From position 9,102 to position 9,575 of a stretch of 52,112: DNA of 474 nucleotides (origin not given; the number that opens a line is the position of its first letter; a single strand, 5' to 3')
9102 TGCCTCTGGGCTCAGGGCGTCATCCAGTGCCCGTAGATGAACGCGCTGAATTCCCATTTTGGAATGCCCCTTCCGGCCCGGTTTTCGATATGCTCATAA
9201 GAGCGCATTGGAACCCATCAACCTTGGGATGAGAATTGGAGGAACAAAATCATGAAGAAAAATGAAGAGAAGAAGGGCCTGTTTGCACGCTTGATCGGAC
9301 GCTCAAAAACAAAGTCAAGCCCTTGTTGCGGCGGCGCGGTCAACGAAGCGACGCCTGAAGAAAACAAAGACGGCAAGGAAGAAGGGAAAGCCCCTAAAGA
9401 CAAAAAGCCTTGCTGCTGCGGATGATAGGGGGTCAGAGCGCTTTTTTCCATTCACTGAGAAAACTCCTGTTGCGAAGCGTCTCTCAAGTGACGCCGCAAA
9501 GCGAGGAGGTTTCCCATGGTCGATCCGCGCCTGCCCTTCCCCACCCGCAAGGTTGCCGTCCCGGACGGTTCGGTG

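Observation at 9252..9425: Unannotated 57-codon Lys/Glu-rich peptide with vicinal-cysteine clusters (PCCGG ... PCCCG) downstream of a radical SAM/SPASM gene inside the acr3 operon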

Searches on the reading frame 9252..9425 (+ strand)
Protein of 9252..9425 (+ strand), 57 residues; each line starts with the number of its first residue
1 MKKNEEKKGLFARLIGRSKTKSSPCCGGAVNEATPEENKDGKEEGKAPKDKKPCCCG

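Call 3: search_protein_families(library=ncbifam, proteins=[window:9252-9425:+], max_evalue=0.01)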
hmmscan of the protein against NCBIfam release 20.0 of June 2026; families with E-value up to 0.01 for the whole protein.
window:9252-9425:+ (57 aa): 0 families

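Call 4: search_protein_families(library=pfam, proteins=[window:9252-9425:+], max_evalue=0.01)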
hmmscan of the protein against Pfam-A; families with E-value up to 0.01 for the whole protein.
window:9252-9425:+ (57 aa): 0 families

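Call 5: find_homologous_proteins(query=window:9252-9422:+, max_evalue=10)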
Query seq(57 aa) (57 aa): 3 proteins with E <= 10 among 3 candidates.
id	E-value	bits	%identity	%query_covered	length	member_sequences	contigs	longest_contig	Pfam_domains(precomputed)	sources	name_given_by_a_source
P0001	1.9e-29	118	100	100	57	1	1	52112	-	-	-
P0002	1.7e-14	71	66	100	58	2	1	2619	-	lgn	-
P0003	1.7e-9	55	51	100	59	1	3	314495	-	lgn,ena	-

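Call 7: find_encoding_contigs(protein=P0003, flank=10000, max_places=6)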
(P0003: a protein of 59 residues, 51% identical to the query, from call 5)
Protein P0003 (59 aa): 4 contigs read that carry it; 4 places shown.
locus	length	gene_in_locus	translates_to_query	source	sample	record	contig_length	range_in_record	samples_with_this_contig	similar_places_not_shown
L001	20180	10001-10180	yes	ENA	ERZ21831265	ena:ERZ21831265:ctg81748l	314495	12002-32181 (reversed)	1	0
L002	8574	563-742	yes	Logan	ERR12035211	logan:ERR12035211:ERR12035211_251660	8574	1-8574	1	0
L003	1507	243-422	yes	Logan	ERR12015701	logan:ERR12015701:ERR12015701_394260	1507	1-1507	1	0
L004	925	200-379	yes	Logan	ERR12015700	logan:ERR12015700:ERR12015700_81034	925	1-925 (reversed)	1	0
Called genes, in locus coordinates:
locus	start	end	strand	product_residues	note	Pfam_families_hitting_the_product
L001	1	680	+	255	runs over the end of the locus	-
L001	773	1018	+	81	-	-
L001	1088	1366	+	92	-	-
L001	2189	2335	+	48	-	-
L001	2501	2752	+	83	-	-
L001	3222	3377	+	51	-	PF00889:EF_TS (faint)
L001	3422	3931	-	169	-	PF08821:CGGC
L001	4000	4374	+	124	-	PF01022:HTH_5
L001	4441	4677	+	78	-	PF13192:Thioredoxin_3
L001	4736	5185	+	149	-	PF01597:GCV_H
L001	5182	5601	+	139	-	PF08859:DGC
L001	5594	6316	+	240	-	PF08859:DGC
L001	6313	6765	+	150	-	PF02566:OsmC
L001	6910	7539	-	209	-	PF01758:SBF, PF13593:SBF_like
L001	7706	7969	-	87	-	-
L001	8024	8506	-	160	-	PF01022:HTH_5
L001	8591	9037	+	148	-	PF01047:MarR, PF12802:MarR_2, PF13463:HTH_27 (weak)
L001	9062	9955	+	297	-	PF03773:ArsP_1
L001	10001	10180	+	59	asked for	-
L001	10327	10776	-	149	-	PF01451:LMWPc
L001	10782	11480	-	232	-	PF00392:GntR, PF13545:HTH_Crp_2 (weak), PF01325:Fe_dep_repress (weak), PF12802:MarR_2 (faint), PF07729:FCD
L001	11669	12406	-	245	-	PF00392:GntR, PF13545:HTH_Crp_2 (weak), PF01325:Fe_dep_repress (weak), PF13412:HTH_24 (weak), PF07729:FCD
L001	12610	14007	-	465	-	PF00246:Peptidase_M14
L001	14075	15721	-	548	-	PF00496:SBP_bac_5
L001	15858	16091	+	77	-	-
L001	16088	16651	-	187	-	PF00005:ABC_tran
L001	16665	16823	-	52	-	-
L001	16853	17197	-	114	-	PF08352:oligo_HPY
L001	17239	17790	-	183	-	PF00005:ABC_tran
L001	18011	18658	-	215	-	PF12911:OppC_N (weak), PF00528:BPD_transp_1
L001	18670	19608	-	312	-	PF19300:BPD_transp_1_N, PF00528:BPD_transp_1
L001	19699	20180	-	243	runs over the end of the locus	PF00392:GntR, PF13545:HTH_Crp_2 (faint), PF07848:PaaX (faint), PF13412:HTH_24 (faint), PF07729:FCD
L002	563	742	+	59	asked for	-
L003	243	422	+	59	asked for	-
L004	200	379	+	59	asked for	-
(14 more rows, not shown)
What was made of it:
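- L001 also has ArsC, CGGC and DGC genes (call 7).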

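Call 8: find_encoding_contigs(protein=P0002, flank=10000, max_places=6)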
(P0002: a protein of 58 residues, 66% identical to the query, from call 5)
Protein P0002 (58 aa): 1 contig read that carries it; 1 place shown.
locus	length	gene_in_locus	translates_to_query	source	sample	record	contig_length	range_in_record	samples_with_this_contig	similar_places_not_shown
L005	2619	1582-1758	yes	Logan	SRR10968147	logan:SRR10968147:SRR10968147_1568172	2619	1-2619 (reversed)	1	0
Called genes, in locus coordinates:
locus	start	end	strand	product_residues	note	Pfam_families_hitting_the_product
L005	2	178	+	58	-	?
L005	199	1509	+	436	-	PF04014:MazE_antitoxin (weak), PF04055:Radical_SAM, PF13186:SPASM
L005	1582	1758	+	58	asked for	-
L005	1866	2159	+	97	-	-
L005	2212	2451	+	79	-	PF22180:RH3_dom (weak), PF01402:RHH_1, PF09957:VapB_antitoxin (faint)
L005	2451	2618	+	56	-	?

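Call 16: search_protein_representatives(alignment_id=A1)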
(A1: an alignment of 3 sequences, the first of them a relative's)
Query: 3 sequences, 57 profile positions. Proteins with E-value up to 0.001 (for the whole library): 61; up to 1e-10: 16; up to 1e-30: 0. The best 61 are listed.
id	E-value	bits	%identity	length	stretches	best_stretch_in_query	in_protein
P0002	5.9e-28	113.0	-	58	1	1-57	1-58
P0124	4.5e-18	81.4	-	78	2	1-42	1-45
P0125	4.5e-18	81.4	-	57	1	1-56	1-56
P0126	3.1e-16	75.5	-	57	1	1-57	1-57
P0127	7.6e-15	71.1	-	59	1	1-56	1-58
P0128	3.7e-14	68.9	-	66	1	1-57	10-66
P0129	7.3e-14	67.9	-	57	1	1-57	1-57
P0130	2.5e-13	66.2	-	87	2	1-48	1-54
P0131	2.6e-13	66.1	-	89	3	1-38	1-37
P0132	1.2e-12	64.0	-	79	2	1-48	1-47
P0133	4.9e-12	62.0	-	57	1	1-56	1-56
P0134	1.7e-11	60.3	-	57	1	1-56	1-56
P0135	1.9e-11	60.2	-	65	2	5-43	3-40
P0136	4.3e-11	59.0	-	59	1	1-56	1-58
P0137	6.3e-11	58.5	-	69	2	1-38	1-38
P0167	2.5e-05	40.6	-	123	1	5-57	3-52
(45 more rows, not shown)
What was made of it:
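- On ArsP-B-associated 'CC peptide' family (defined here): It seeded the searches in calls 5 and 16.
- Checked: A 3-sequence profile found 61 cluster representatives at E<=1e-3 among 1.84 billion proteins, almost all 50-60 aa (call 16).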

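Call 31: search_protein_families(library=ncbifam, proteins=[P0133, P0167, P0131, L001:9062-9955:+], max_evalue=0.1)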
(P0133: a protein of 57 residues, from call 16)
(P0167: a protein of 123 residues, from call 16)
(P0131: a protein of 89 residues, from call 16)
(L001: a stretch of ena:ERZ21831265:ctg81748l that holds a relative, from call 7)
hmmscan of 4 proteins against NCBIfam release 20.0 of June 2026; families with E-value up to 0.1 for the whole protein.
P0133 (57 aa): 1 family
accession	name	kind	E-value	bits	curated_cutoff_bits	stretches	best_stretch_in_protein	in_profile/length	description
NF047525.1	LIMLP_04285_fam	equivalog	0.095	12.7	100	0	3-42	76-113/136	LIMLP_04285 family protein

P0167 (123 aa): 0 families

P0131 (89 aa): 1 family
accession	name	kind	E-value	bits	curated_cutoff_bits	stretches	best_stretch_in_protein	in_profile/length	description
NF004394.0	PRK05751.1-5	equivalog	0.085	12.7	181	0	47-68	80-101/156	protein-export chaperone SecB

L001:9062-9955:+ (297 aa): 3 families
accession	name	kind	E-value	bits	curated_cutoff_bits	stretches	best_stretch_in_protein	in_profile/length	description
NF033936.1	CuZnOut_SO0444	equivalog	8.5e-29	100.8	300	2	154-296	171-312/351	SO_0444 family Cu/Zn efflux transporter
NF040736.1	efflux_SaoE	equivalog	7e-28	97.9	325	1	5-297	5-298/352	efflux transporter SaoE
NF037962.1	arsenic_eff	subfamily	1.1e-06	28.2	100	1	20-148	6-131/287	arsenic efflux protein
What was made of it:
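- NCBIfam's nearest named relatives of the type-B permease are a Cu/Zn efflux family and SaoE, both far below cut-off (call 31). There is no match to any known precursor family (calls 3, 31).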

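Call 32: search_protein_families(library=pfam, proteins=[P0133, P0167, P0131, L001:9062-9955:+], max_evalue=0.1)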
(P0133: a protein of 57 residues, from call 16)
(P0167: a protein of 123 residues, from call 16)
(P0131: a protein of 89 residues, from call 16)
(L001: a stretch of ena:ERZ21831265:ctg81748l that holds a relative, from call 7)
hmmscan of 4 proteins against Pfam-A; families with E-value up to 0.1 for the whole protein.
P0133 (57 aa): 0 families

P0167 (123 aa): 1 family
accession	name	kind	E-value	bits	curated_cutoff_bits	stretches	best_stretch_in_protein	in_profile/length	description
PF24859.1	FdhE_central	-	0.059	13.9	27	0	50-68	4-22/39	FdhE, central domain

P0131 (89 aa): 2 families
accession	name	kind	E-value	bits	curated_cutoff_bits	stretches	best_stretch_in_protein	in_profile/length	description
PF00683.22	TB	-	0.0012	19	22.2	0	61-70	9-18/44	TB domain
PF09328.15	Phytochelatin_C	-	0.026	14.4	25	1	3-81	80-152/252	Domain of unknown function (DUF1984)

L001:9062-9955:+ (297 aa): 1 family
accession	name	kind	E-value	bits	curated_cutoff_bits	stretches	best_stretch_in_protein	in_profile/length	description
PF03773.19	ArsP_1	-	7.3e-52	176.8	32.3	1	9-294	7-293/294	Predicted permease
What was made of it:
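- On Metallothionein: There is no Pfam MT hit (calls 4, 32).
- Closest known: ArsD arsenic metallochaperone. Different: There is no sequence or fold relationship and no ArsD match in Pfam (calls 4, 32).
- There is no metallothionein match in Pfam (calls 4, 32).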

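Call 35: find_homologous_proteins(query=A2, max_evalue=0.001)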
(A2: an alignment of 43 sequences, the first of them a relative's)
Query A2 (43 sequences) (57 aa, profile of the alignment): 197 proteins with E <= 0.001 among 771 candidates; the best 120 are listed.
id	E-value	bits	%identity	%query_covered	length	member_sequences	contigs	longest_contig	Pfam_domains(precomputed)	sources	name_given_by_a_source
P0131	2.7e-23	100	54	49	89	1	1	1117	-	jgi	jgi:hypothetical protein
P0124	2.4e-22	97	53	98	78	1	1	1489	-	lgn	-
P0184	1.2e-21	95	63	100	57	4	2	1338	-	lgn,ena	-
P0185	5.4e-21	92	48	98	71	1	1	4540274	-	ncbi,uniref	ncbi:hypothetical protein [Desulfitobacterium sp. AusDCA]|uniref:hypothetical protein n=1 Tax=Desulf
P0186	9.5e-21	92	61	100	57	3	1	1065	-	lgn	-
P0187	3.0e-20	90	53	98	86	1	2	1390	-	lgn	-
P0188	3.2e-20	90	54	98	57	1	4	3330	-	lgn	-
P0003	3.4e-20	90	52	98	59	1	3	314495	-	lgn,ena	-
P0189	4.3e-20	90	66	98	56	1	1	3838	-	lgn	-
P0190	4.4e-20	89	52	98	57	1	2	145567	-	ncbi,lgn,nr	ncbi:MAG: hypothetical protein NT006_12795 [Candidatus Aminicenantes bacterium]|nr:hypothetical prot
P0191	4.4e-20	89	52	98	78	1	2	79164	-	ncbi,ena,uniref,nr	ncbi:hypothetical protein [Desulfosporosinus sp.]|uniref:hypothetical protein n=1 Tax=Desulfosporosi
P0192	6.5e-20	89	58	100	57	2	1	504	-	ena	-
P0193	8.9e-20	89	63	98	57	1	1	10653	-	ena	-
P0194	2.5e-19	87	56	100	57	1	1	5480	-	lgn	-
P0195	2.7e-19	87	58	100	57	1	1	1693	-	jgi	-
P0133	5.5e-19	86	100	100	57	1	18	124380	-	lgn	-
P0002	6.2e-14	70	42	98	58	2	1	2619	-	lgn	-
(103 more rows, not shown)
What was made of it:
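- Checked: A family profile found 197 clusters (call 35).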

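Call 36: find_encoding_contigs(protein=P0128, flank=8000, max_places=3)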
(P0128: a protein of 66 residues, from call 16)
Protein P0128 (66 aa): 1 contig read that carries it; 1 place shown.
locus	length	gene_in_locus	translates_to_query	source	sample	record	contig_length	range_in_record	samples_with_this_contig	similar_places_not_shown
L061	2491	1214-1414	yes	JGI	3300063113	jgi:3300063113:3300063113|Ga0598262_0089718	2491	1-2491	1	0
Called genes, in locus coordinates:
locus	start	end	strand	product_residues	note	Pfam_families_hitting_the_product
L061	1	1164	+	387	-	?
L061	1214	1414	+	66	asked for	-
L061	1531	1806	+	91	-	-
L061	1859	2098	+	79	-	PF01402:RHH_1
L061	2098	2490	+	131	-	?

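Call 37: find_encoding_contigs(protein=P0125, flank=8000, max_places=3)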
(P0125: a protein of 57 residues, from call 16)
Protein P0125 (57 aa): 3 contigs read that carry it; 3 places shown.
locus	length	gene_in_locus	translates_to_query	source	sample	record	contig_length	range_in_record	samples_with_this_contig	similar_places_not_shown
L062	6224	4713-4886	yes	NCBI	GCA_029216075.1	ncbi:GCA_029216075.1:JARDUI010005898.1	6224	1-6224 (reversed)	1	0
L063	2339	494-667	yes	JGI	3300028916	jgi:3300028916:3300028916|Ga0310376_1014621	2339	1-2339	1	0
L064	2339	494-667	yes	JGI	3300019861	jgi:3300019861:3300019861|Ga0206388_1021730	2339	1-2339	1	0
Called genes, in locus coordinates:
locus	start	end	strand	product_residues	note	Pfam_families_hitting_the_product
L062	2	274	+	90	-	?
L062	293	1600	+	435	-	PF04055:Radical_SAM, PF13186:SPASM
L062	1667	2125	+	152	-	PF01597:GCV_H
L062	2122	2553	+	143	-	PF08859:DGC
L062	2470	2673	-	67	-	-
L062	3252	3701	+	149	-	PF02566:OsmC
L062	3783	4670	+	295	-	-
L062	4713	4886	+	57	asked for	-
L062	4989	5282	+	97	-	-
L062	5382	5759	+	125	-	-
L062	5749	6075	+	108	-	PF12732:YtxH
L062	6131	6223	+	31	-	?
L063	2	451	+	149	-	?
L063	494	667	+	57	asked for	-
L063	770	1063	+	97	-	-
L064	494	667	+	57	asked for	-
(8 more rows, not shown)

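Call 40: search_solved_structures(query=A2, max_evalue=10, show_alignments=3)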
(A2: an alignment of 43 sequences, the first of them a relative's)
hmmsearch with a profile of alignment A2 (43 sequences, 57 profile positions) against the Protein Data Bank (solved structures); distinct sequences matched with E-value up to 10: 1.
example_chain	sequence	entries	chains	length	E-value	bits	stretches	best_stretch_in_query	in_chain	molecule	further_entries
9cmw_C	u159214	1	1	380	0.42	14.2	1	4-23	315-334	Outer membrane protein assembly factor bamC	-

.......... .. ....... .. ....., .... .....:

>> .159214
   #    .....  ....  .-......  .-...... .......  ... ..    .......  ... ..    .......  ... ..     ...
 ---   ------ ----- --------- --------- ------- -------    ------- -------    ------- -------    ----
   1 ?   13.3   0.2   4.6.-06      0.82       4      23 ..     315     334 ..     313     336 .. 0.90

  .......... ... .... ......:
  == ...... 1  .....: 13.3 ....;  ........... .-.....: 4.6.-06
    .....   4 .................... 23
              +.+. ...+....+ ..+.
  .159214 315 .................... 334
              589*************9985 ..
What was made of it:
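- On ArsD metallochaperone: There is no Pfam or PDB match (calls 4, 32, 40).
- Tried and rejected: A PDB sequence search with the family profile gave only an insignificant BamC segment, E=0.42 (call 40).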

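Call 54: predict_structure(alignment_id=A4)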
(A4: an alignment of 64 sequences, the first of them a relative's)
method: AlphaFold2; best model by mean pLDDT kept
length: 57 residues; sequences in the alignment: 64
mean_pLDDT: 57.2   pTM: 0.20
mean pLDDT of the five models: 57.2, 57.0, 55.1, 54.4, 50.2
residues with pLDDT >= 90: 0; 70-90: 3; 50-70: 40; < 50: 14
segments of 3 or more residues with pLDDT < 50: 36-43
pLDDT, mean of each block of 10 residues (from residue 1): 59 67 61 45 51 61
secondary structure, 60 per line:
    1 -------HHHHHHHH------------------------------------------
elements in order: H8-15
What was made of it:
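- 9264..9302 (+): Codons 5-17 (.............): the conserved N-terminal basic amphipathic helix, proposed to bind the membrane or the permease. AlphaFold places a helix at residues 8-15 (call 54).
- On ArsD metallochaperone: The AlphaFold model is disordered (call 54).
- The only predicted structure is a helix at residues 8-15 (call 54).
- Tried and rejected: An AlphaFold model gave no fold to compare, so no fold search was run (call 54).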

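Call 59: find_related_loci(query=A5, collection=metagenome_contigs, flank=4000)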
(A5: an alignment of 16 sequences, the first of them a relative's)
Query A5 (297 aa) in metagenome_contigs; peptide patterns used: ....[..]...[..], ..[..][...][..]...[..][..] (x = any residue, [..] = any of these).
600 stretches matched a pattern (row limit reached: there are more); 542 encode a relative of the query (tblastn E <= 1e-3); the best 80 are kept; 80 distinct loci.
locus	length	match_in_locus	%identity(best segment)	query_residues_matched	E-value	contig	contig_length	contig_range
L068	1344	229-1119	80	1-297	6e-174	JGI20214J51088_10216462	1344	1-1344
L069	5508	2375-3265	79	1-297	3e-159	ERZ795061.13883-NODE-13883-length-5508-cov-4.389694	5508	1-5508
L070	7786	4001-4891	76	1-297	7e-151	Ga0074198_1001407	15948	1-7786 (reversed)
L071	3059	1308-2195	83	1-296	2e-155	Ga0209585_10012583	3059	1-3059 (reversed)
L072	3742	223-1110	83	1-296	3e-153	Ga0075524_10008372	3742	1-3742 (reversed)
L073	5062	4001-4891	81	1-297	4e-147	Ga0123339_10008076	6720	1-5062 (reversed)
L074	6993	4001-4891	79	1-297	3e-143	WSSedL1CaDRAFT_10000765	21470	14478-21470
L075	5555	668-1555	71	1-296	5e-143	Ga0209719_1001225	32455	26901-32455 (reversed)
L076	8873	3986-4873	73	1-296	1e-142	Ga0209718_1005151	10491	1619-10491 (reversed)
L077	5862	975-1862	73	1-296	8e-143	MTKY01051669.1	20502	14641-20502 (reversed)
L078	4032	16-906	79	1-297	3e-146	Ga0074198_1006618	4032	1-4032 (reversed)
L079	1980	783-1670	78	1-296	6e-152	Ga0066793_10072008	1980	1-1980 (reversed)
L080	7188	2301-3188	74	1-297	2e-136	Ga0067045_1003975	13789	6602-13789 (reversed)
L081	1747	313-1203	70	1-297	1e-139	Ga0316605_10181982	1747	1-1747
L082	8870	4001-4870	74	1-290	2e-129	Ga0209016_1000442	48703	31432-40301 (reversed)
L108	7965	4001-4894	55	1-297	7e-111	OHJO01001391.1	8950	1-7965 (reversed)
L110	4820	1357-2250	57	1-297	6e-111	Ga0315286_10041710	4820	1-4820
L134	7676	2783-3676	53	1-297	2e-104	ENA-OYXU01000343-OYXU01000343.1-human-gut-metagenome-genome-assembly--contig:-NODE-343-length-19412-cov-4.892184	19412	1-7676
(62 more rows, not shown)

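Call 64: search_protein_families(library=pfam, proteins=[L108:4920-5315:+, L080:3341-3589:+, L110:2272-3123:+, L134:3740-4165:+], max_evalue=0.01)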
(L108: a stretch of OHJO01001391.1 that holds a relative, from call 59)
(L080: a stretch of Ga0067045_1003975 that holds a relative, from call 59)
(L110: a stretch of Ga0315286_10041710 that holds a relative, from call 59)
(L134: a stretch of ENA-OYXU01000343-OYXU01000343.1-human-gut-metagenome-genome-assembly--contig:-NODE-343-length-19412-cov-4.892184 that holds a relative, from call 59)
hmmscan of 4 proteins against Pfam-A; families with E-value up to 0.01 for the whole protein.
L108:4920-5315:+ (131 aa): 1 family
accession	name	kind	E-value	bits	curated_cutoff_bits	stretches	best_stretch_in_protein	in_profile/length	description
PF13192.12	Thioredoxin_3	-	4.9e-26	91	24.8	1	56-129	2-75/76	Thioredoxin domain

L080:3341-3589:+ (82 aa): 0 families

L110:2272-3123:+ (283 aa): 11 families
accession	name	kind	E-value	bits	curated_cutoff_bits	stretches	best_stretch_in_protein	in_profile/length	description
PF13847.12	Methyltransf_31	-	4.4e-35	120.9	27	1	81-221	2-135/145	Methyltransferase domain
PF13649.12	Methyltransf_25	-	1.1e-17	64.9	27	1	86-186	1-97/97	Methyltransferase domain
PF08241.18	Methyltransf_11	-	2.6e-17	63.7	21.2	1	87-189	1-94/95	Methyltransferase domain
PF01209.24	Ubie_methyltran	-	2.2e-14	53.8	20.1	1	79-192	44-153/233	ubiE/COQ5 methyltransferase family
PF08242.18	Methyltransf_12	-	1.3e-11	45.5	30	1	87-187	1-97/98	Methyltransferase domain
PF01135.25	PCMT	-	1.3e-06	28.8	20.3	1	79-145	70-132/210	Protein-L-isoaspartate(D-aspartate) O-methyltransferase (PCMT)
PF13489.12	Methyltransf_23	-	1.3e-05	25.5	27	1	79-195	19-121/164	Methyltransferase domain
PF20922.3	Anamorsin_N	-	5.5e-05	23.4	27.1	1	115-214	12-111/163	Anamorsin, N-terminal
PF24675.1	NpmA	-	6.3e-05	22.8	60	1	82-152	23-92/214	16S rRNA (adenine(1408)-N(1))-methyltransferase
PF05148.21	Methyltransf_8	-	0.00061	20.2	27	1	145-193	112-159/219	Hypothetical methyltransferase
PF06325.19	PrmA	-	0.0017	18.3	22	1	80-185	159-260/296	Ribosomal protein L11 methyltransferase (PrmA)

L134:3740-4165:+ (141 aa): 1 family
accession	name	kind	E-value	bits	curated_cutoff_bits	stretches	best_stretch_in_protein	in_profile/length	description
PF13192.12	Thioredoxin_3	-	2.4e-24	85.6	24.8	1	66-139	2-75/76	Thioredoxin domain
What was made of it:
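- The module occurs fused to thioredoxin-fold proteins (calls 32, 64).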
